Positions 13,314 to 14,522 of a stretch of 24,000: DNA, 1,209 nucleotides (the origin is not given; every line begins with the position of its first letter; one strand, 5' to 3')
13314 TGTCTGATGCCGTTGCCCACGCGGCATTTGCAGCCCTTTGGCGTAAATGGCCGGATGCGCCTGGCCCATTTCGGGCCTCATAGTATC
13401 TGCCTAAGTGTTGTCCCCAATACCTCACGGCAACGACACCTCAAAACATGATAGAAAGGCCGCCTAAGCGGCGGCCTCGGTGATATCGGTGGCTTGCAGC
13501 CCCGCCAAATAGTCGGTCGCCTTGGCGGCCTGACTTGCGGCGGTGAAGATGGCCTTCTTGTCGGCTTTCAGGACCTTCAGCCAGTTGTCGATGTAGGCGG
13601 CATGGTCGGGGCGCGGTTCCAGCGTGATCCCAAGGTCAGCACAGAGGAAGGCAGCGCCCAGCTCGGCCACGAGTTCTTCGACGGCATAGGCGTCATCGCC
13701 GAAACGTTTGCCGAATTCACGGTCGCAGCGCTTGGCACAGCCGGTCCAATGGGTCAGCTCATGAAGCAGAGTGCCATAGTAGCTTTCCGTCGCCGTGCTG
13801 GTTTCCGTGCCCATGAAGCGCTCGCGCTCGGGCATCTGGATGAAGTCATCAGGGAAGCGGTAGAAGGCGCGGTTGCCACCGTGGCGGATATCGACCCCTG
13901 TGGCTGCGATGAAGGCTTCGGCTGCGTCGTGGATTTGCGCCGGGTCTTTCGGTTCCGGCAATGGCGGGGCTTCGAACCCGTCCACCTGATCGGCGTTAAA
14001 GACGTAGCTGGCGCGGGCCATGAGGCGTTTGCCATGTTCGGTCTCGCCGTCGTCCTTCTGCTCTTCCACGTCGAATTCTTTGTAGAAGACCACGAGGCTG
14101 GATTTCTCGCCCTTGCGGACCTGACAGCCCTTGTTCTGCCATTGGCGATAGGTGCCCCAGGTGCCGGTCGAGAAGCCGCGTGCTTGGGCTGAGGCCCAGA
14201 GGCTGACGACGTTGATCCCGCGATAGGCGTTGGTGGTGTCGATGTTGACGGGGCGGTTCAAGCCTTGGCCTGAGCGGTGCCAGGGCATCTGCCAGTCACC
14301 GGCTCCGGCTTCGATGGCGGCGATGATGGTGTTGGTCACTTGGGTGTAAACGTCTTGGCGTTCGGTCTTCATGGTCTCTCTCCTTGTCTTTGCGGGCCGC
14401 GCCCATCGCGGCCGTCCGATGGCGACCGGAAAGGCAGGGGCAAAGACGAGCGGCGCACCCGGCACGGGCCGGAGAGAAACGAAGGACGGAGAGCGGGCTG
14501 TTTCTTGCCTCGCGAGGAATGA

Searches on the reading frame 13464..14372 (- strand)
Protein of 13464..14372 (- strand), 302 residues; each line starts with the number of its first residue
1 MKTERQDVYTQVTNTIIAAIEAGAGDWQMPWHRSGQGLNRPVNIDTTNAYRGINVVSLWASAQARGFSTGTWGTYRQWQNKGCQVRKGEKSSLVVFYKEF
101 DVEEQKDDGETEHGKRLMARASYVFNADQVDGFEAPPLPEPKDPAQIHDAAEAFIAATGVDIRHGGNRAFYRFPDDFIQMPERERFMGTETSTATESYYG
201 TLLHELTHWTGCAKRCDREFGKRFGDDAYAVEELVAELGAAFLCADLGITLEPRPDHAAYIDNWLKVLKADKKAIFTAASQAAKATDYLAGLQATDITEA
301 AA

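Call 23: search_protein_families(library=pfam, proteins=[window:13464-14372:-], max_evalue=0.01)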
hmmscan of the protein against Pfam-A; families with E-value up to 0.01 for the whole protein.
window:13464-14372:- (302 aa): 4 families
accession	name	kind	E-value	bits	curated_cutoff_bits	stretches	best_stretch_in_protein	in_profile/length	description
PF18818.7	MPTase-PolyVal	-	2.8e-53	179.8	27.5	1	150-281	2-126/126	Zincin-like metallopeptidase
PF08401.16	ArdcN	-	6.5e-41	139.8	22.6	1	6-125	1-123/123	N-terminal domain of anti-restriction factor ArdC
PF15639.11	Tox-MPTase3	-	0.0018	18.9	25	0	200-229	98-130/131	Metallopeptidase toxin 3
PF20054.4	Tc-38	-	0.0067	16.5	23.2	0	60-130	16-66/70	Trypanosoma Tc-38 (p38) protein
